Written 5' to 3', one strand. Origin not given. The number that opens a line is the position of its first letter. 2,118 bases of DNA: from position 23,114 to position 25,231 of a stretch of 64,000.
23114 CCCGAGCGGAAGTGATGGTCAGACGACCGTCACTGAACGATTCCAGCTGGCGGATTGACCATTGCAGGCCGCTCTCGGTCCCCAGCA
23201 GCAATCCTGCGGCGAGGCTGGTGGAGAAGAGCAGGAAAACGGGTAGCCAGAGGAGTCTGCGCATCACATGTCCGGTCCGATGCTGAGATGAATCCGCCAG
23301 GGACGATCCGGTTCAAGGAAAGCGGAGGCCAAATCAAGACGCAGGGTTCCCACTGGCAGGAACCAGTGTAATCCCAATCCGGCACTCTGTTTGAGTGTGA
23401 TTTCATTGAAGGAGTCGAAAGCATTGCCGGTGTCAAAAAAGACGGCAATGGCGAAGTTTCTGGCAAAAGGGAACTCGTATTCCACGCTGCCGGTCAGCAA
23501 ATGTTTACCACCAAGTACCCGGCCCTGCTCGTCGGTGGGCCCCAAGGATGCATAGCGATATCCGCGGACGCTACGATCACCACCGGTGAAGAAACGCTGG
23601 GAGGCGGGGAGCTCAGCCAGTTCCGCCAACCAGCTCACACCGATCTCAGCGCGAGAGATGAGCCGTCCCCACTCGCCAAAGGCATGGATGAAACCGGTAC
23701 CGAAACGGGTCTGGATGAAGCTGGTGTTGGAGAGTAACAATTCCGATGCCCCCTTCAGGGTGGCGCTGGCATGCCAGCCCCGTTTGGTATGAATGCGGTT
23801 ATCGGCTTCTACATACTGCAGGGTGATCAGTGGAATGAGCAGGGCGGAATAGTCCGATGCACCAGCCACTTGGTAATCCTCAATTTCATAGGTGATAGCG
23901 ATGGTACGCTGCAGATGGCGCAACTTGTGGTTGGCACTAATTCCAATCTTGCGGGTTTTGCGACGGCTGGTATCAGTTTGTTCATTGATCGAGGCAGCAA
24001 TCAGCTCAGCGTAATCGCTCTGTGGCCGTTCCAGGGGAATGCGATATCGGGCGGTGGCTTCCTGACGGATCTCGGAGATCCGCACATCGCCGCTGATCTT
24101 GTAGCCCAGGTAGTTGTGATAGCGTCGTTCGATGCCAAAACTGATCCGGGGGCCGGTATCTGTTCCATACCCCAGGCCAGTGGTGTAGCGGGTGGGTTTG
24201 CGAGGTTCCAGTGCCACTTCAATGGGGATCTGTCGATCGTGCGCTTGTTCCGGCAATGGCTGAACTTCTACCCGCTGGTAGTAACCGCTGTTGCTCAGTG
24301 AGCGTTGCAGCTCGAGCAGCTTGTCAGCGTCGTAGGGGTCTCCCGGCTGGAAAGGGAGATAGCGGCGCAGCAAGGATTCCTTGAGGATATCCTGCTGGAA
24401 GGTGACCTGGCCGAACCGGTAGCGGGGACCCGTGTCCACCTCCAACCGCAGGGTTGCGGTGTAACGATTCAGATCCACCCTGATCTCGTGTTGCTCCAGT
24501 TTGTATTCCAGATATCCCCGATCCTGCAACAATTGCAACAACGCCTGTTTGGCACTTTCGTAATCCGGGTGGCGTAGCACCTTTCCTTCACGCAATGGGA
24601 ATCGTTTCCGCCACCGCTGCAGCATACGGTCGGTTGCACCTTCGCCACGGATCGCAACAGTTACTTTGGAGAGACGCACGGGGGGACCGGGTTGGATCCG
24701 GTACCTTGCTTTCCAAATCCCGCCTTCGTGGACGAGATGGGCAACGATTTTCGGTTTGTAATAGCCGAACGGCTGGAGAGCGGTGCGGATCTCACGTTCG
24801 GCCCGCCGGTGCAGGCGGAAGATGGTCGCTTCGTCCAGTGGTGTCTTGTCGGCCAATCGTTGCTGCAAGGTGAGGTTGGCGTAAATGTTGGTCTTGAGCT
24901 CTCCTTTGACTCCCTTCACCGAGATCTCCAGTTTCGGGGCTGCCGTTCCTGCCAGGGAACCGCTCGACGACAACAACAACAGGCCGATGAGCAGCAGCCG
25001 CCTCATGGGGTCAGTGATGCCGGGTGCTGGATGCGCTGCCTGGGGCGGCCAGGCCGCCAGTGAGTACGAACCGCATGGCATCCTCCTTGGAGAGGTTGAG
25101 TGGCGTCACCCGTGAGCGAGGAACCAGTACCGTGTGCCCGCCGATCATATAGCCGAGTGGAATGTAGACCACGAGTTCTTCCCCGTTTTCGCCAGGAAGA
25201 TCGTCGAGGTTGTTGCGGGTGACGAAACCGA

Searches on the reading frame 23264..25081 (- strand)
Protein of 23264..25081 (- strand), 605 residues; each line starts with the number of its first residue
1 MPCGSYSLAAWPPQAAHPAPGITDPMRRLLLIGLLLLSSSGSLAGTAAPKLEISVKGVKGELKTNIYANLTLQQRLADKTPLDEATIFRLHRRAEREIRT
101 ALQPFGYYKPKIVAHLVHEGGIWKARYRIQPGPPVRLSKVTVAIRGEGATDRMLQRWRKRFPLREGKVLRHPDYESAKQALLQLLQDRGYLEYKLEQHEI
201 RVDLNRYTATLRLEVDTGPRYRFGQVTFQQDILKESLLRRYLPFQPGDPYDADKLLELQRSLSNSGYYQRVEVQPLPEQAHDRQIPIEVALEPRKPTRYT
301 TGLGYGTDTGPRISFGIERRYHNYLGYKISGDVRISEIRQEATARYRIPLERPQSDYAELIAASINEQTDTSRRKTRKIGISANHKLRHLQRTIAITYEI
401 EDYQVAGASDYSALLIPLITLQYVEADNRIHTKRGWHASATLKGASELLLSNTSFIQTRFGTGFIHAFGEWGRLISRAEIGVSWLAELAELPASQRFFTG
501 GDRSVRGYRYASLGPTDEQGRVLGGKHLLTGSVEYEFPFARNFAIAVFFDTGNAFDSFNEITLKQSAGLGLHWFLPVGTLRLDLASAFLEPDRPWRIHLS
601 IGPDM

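Call 61: search_protein_families(library=pfam, proteins=[window:23264-25081:-], max_evalue=0.00001)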
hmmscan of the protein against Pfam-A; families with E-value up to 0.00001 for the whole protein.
window:23264-25081:- (605 aa): 3 families
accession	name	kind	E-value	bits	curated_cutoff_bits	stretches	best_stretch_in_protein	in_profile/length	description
PF01103.29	Omp85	-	2e-30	106.9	24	1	413-602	113-322/325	Omp85 superfamily domain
PF17243.7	POTRA_TamA_1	-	2.9e-19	69.4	26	1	52-131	1-74/74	POTRA domain TamA domain 1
PF07244.20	POTRA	-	2.6e-16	60.5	21.3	1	221-281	1-68/79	Surface antigen variable number repeat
